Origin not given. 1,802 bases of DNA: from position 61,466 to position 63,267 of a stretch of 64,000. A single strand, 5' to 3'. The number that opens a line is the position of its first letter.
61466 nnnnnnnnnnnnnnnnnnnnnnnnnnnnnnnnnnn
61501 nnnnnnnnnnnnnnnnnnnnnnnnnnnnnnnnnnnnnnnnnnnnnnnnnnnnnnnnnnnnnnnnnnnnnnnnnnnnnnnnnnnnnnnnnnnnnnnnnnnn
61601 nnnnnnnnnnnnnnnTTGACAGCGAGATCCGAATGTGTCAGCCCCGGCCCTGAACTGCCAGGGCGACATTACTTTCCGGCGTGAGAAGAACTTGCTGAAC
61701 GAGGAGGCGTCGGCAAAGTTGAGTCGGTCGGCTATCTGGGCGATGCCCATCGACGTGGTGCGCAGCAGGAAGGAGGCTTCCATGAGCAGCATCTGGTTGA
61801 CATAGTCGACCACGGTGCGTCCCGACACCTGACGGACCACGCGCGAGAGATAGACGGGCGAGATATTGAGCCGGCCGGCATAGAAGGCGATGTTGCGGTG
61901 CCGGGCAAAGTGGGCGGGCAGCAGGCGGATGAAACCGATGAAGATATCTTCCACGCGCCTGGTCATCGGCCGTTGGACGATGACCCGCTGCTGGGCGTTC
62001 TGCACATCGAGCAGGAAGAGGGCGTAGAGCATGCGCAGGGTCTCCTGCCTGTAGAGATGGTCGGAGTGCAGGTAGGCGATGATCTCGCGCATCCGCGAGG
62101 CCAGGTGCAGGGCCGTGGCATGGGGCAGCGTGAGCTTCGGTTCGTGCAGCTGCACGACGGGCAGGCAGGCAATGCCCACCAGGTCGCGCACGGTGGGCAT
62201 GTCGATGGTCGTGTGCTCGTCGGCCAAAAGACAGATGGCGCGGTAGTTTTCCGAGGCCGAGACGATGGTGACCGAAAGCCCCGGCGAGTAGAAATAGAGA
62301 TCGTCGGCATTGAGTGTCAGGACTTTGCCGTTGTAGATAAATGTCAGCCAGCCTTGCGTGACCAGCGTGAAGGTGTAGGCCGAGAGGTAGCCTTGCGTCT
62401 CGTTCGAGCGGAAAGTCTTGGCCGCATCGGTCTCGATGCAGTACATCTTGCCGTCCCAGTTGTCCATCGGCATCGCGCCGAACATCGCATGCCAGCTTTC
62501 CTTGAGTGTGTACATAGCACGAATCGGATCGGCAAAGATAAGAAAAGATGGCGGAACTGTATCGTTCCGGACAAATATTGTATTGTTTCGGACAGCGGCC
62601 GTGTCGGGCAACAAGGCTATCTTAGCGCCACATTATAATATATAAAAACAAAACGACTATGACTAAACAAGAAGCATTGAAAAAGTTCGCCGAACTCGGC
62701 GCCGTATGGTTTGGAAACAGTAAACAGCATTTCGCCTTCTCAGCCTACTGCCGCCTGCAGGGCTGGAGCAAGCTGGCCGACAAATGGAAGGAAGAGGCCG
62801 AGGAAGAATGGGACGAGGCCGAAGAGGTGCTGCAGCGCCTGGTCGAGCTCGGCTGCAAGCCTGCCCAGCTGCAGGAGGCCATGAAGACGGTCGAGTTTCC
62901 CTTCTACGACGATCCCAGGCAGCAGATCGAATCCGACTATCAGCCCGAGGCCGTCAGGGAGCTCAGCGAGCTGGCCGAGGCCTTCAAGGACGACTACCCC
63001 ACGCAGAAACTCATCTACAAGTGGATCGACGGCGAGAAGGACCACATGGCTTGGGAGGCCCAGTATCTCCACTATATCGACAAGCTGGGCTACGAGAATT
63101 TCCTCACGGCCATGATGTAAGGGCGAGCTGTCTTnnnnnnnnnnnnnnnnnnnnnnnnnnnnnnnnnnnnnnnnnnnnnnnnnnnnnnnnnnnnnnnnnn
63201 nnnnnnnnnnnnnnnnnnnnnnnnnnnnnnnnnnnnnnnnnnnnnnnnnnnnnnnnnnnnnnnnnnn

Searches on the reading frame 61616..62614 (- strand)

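Call 59: search_protein_families(library=pfam, proteins=[window:61616-62614:-], max_evalue=0.01)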
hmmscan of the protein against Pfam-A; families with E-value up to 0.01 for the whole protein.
window:61616-62614:- (333 aa): 3 families
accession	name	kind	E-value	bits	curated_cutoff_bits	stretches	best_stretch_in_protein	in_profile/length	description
PF12833.13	HTH_18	-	2.9e-17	63.2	33.6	1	245-323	1-79/80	Helix-turn-helix domain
PF00165.29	HTH_AraC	-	1.4e-05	25.5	26.6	0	284-322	1-41/42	Bacterial regulatory helix-turn-helix proteins, AraC family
PF14525.12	AraC_binding_2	-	0.0086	16.2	27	0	73-191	52-158/173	AraC-binding-like domain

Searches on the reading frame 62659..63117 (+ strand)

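Call 59: search_protein_families(library=pfam, proteins=[window:62659-63117:+], max_evalue=0.01)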
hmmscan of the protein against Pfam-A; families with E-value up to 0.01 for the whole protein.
window:62659-63117:+ (153 aa): 1 family
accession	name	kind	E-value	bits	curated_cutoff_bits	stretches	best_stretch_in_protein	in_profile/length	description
PF00210.30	Ferritin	-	5.9e-12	46.2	24.5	1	23-141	17-140/142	Ferritin-like domain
